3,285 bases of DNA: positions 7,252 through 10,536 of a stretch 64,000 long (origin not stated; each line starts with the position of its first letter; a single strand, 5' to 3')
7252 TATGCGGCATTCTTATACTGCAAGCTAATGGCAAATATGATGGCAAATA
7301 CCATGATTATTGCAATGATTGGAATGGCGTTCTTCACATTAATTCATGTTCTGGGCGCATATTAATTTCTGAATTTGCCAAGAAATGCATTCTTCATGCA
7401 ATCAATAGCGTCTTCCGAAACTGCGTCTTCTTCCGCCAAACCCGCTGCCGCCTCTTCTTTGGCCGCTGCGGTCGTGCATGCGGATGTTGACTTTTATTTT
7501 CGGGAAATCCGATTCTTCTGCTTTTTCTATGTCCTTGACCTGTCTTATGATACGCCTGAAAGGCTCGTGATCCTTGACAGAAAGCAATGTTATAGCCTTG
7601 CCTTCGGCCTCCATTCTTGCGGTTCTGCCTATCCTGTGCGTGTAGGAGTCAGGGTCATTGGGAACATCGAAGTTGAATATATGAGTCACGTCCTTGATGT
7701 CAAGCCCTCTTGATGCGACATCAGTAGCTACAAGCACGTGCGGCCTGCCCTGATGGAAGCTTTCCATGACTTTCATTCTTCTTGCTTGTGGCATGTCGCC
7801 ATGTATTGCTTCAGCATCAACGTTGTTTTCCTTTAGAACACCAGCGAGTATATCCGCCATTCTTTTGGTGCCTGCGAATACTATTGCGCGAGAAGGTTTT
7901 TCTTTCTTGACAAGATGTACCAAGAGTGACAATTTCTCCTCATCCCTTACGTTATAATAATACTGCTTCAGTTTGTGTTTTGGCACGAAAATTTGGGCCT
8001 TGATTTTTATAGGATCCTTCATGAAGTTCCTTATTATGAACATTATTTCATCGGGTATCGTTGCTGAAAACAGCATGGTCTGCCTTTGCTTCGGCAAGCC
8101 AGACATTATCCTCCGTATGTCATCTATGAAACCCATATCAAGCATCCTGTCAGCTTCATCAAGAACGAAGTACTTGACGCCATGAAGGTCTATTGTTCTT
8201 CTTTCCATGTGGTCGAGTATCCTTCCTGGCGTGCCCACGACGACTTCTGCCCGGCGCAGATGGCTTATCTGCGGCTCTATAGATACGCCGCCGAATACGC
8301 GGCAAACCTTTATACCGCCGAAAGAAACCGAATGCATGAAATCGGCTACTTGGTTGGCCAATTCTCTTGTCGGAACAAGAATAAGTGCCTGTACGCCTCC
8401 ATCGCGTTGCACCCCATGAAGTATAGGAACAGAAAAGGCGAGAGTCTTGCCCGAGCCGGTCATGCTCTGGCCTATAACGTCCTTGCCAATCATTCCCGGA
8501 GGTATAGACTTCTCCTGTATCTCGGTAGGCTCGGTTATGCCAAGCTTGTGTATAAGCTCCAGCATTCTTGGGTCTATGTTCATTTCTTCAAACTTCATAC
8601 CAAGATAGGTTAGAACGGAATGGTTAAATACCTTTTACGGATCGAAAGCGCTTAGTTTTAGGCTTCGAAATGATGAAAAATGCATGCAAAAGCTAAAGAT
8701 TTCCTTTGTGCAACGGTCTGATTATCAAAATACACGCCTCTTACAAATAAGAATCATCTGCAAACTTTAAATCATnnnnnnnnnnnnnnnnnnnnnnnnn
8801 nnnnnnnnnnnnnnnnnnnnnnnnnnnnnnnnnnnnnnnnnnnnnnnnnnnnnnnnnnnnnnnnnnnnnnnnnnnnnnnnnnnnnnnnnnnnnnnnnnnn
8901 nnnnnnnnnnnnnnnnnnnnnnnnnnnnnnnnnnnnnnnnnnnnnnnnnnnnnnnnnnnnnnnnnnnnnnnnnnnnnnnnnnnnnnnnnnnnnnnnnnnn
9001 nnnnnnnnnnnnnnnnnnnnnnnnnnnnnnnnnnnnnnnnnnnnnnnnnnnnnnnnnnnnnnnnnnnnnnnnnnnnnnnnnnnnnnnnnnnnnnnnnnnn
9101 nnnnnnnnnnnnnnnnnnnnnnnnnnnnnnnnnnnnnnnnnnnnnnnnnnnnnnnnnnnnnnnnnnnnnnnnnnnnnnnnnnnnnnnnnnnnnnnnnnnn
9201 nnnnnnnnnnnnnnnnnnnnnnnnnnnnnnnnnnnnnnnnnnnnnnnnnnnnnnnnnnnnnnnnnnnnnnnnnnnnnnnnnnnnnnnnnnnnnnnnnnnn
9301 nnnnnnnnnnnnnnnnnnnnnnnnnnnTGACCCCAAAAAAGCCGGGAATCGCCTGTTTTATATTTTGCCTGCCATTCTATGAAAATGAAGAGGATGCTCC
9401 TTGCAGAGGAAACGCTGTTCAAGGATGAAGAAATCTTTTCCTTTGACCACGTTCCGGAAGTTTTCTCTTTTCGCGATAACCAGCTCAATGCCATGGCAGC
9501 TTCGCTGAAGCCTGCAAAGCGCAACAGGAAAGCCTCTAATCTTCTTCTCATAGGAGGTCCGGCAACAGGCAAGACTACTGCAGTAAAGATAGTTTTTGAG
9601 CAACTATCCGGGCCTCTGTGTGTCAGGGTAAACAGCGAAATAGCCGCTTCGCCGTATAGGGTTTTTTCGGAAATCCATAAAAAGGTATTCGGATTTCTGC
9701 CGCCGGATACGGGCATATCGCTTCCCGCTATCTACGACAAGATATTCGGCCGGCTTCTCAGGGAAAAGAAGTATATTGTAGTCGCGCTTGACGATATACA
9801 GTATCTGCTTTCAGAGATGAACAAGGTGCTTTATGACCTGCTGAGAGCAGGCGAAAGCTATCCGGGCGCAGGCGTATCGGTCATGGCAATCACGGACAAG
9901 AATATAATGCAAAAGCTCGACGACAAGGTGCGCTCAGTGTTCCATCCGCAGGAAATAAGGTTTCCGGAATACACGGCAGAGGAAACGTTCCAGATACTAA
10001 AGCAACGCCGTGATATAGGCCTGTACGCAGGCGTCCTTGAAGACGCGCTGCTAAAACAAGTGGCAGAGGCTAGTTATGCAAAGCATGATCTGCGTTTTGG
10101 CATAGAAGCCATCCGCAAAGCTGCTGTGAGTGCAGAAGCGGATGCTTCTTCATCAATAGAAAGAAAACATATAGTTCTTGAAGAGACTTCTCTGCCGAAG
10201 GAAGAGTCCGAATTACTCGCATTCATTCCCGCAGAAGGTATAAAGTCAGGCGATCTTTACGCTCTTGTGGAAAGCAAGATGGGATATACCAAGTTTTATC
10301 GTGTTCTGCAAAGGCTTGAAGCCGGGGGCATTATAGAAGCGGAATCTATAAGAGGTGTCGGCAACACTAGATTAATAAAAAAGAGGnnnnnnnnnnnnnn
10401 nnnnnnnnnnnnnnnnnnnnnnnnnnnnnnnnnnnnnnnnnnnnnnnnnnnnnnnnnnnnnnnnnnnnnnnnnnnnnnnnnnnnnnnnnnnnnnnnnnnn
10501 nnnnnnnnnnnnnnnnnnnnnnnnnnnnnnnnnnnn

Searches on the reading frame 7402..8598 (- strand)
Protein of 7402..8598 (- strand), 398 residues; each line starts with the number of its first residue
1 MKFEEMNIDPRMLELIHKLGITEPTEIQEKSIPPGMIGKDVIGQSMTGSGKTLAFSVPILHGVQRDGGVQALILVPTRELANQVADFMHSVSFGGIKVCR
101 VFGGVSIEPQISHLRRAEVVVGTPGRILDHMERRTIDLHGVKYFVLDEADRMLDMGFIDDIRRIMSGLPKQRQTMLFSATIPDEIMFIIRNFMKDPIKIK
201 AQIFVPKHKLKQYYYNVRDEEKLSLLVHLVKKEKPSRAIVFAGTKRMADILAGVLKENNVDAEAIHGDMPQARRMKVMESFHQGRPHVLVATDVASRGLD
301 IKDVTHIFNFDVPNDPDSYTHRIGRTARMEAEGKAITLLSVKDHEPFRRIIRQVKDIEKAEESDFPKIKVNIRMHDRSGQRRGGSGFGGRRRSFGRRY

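Call 20: search_protein_families(library=pfam, proteins=[window:7402-8598:-], max_evalue=0.001)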
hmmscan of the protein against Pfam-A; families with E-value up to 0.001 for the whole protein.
window:7402-8598:- (398 aa): 4 families
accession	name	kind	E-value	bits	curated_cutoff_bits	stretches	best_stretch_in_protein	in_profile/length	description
PF00270.35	DEAD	-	5.2e-51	173.1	26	1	25-185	1-164/167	DEAD/DEAH box helicase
PF00271.37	Helicase_C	-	5.5e-34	117.2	23.5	1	221-329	1-109/110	Helicase conserved C-terminal domain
PF04851.21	ResIII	-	5.6e-06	26.8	22.5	1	44-182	29-163/164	Type III restriction enzyme, res subunit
PF14617.12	CMS1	-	9.3e-05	22.3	35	0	84-149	140-208/250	U3-containing 90S pre-ribosomal complex subunit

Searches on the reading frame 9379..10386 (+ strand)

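Call 20: search_protein_families(library=pfam, proteins=[window:9379-10386:+], max_evalue=0.001)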
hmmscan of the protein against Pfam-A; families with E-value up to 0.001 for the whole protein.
window:9379-10386:+ (336 aa): 4 families
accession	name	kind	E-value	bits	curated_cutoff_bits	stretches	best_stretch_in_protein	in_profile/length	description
PF13191.12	AAA_16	-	5.9e-11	43.6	32.6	1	31-160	4-161/167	AAA ATPase domain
PF22703.2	Cdc6_lid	-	1.9e-10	40.9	27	1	205-265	2-63/68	Cdc6 AAA+ ATPase-type lid domain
PF13401.12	AAA_22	-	2.1e-05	25.3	27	1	51-168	4-118/130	AAA domain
PF00004.35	AAA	-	3.9e-05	24.5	21.2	1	55-188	1-123/131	ATPase family associated with various cellular activities (AAA)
